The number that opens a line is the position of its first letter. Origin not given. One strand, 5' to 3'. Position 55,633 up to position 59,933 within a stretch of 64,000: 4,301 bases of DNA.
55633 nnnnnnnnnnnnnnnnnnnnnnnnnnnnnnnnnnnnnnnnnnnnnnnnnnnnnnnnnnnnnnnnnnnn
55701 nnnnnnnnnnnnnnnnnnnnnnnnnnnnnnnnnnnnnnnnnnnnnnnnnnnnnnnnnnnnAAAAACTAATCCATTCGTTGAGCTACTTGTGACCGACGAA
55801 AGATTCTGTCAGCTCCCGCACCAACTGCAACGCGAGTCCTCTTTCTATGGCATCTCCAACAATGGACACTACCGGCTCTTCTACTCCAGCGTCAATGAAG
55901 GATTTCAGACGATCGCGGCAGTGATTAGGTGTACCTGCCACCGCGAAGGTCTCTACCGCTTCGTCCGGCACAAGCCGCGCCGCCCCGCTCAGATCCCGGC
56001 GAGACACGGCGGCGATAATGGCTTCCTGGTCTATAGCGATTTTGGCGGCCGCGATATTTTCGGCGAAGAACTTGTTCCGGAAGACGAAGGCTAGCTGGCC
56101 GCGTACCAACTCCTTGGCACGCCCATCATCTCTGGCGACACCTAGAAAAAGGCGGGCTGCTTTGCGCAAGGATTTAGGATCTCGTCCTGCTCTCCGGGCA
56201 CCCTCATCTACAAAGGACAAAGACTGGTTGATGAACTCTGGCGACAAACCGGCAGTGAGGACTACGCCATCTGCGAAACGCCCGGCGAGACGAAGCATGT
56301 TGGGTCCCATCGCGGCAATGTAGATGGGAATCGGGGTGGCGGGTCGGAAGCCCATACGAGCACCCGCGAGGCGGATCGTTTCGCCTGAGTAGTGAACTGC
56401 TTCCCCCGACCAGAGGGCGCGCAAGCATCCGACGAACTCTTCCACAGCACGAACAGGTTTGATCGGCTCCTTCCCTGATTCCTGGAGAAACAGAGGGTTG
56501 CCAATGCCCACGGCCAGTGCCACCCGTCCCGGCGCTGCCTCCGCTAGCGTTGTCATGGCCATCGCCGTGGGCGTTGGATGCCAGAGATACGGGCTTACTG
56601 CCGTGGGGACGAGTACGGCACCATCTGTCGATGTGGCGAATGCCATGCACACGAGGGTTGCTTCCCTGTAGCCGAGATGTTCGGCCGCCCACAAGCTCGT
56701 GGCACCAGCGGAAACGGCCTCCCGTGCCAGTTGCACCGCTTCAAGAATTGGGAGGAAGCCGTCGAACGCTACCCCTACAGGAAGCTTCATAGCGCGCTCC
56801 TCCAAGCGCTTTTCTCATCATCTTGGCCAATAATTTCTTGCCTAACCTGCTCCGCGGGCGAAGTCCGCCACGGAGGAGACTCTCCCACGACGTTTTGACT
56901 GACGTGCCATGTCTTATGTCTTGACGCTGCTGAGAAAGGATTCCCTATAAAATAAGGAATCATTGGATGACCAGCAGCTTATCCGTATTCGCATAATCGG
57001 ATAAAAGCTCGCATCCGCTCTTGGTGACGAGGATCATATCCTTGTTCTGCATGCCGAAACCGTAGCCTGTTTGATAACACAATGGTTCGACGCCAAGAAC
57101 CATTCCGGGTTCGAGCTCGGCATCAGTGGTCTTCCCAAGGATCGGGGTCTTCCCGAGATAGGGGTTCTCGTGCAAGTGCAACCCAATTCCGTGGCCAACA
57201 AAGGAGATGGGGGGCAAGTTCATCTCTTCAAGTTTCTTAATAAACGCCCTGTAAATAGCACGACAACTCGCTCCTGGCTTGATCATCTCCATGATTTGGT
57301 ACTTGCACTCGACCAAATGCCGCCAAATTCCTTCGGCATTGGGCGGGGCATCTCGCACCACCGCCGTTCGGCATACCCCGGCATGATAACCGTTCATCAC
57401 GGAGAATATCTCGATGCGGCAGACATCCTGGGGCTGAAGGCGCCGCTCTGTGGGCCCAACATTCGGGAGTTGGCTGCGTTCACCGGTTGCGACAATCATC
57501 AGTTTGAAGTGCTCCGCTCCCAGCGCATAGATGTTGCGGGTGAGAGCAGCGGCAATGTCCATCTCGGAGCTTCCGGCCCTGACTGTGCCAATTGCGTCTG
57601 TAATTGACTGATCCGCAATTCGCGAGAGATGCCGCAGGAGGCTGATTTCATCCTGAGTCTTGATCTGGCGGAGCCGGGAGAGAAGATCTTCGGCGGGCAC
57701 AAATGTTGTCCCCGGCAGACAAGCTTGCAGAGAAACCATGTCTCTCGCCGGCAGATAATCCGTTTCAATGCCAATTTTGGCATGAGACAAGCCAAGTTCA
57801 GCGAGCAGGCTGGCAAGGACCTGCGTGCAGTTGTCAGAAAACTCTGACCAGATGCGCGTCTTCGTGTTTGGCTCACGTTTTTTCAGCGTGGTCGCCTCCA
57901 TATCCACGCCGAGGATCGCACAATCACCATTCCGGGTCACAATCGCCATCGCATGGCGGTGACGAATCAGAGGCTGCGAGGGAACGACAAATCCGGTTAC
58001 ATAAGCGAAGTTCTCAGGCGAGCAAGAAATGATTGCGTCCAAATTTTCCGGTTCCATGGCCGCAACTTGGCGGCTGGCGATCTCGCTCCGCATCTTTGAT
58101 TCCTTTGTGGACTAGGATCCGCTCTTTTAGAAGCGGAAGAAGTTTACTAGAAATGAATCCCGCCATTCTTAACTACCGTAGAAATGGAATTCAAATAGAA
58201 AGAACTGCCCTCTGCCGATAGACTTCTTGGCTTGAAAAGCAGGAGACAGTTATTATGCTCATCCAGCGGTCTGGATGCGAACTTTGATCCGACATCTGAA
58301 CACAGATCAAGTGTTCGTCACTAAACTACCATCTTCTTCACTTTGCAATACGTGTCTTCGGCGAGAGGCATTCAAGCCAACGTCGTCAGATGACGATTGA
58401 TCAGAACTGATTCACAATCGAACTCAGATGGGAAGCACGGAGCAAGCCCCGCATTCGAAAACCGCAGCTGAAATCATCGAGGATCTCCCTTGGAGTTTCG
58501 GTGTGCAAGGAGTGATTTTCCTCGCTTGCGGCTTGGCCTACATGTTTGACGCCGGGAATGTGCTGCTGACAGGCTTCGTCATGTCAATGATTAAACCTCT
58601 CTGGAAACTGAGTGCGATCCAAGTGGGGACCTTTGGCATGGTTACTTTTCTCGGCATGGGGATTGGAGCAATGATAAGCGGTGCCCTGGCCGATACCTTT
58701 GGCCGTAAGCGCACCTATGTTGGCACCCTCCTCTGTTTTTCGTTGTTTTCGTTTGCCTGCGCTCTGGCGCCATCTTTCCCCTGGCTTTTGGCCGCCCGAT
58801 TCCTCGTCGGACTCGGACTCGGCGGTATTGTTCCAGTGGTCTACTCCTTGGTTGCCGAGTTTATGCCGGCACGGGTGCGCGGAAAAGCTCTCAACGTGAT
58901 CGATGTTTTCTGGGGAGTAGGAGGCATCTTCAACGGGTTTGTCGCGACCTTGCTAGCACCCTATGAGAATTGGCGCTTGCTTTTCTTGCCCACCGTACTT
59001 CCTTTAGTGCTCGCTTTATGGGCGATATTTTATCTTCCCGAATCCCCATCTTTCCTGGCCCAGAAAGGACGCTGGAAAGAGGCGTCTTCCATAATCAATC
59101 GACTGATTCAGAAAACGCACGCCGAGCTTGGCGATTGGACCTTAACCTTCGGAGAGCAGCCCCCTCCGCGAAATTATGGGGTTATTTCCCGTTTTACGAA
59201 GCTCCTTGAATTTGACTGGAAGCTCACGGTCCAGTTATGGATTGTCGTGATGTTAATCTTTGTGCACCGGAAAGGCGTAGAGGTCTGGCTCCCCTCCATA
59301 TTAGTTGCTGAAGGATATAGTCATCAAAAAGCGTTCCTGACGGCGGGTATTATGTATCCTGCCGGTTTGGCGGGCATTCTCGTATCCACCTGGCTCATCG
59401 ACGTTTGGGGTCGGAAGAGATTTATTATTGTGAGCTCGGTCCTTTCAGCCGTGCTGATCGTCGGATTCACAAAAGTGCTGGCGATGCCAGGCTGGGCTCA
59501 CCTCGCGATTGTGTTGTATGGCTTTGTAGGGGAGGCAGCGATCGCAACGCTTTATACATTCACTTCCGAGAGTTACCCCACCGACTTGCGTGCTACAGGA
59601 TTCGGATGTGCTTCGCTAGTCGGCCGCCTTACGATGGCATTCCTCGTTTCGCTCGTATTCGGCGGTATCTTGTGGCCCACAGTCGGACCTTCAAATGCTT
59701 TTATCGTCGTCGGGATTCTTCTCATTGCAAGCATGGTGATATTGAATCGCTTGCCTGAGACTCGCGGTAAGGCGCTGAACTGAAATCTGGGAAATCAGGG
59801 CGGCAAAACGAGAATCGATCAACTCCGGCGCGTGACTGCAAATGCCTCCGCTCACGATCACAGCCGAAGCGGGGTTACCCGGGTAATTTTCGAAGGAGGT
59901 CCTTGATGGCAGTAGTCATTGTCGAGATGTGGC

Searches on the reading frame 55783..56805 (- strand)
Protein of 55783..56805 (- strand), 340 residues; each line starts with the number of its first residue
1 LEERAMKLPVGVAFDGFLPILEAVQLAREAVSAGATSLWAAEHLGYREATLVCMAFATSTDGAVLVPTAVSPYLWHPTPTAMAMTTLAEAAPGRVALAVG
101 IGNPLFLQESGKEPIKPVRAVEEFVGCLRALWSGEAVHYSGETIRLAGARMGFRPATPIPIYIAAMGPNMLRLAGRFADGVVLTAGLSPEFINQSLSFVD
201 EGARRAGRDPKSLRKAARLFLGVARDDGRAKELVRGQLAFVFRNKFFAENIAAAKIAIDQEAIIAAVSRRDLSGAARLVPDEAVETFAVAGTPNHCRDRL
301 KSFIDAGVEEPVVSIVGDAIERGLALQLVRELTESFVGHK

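Call 9: search_protein_families(library=pfam, proteins=[window:55783-56805:-])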
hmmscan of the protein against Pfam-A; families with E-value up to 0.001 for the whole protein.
window:55783-56805:- (340 aa): 1 family
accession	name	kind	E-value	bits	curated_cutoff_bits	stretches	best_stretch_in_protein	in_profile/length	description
PF00296.26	Bac_luciferase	-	1.1e-54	186.3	27.9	1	21-309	23-313/314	Luciferase-like monooxygenase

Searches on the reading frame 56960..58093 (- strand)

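Call 9: search_protein_families(library=pfam, proteins=[window:56960-58093:-])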
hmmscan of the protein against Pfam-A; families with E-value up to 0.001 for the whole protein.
window:56960-58093:- (377 aa): 2 families
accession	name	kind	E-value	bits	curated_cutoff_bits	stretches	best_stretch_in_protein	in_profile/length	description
PF00557.29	Peptidase_M24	-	1.3e-38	133.3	23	1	152-358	2-208/208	Metallopeptidase family M24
PF01321.24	Creatinase_N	-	8.4e-19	68.8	22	1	11-144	7-128/128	Creatinase/Prolidase N-terminal domain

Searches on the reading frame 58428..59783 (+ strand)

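Call 9: search_protein_families(library=pfam, proteins=[window:58428-59783:+])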
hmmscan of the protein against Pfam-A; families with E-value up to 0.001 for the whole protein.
window:58428-59783:+ (451 aa): 2 families
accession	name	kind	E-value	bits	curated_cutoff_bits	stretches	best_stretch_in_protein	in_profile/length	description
PF07690.21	MFS_1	-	1.8e-42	145.9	33.4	1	36-405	3-345/347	Major Facilitator Superfamily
PF00083.30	Sugar_tr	-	1.6e-37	129.9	22.3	1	62-450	44-445/452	Sugar (and other) transporter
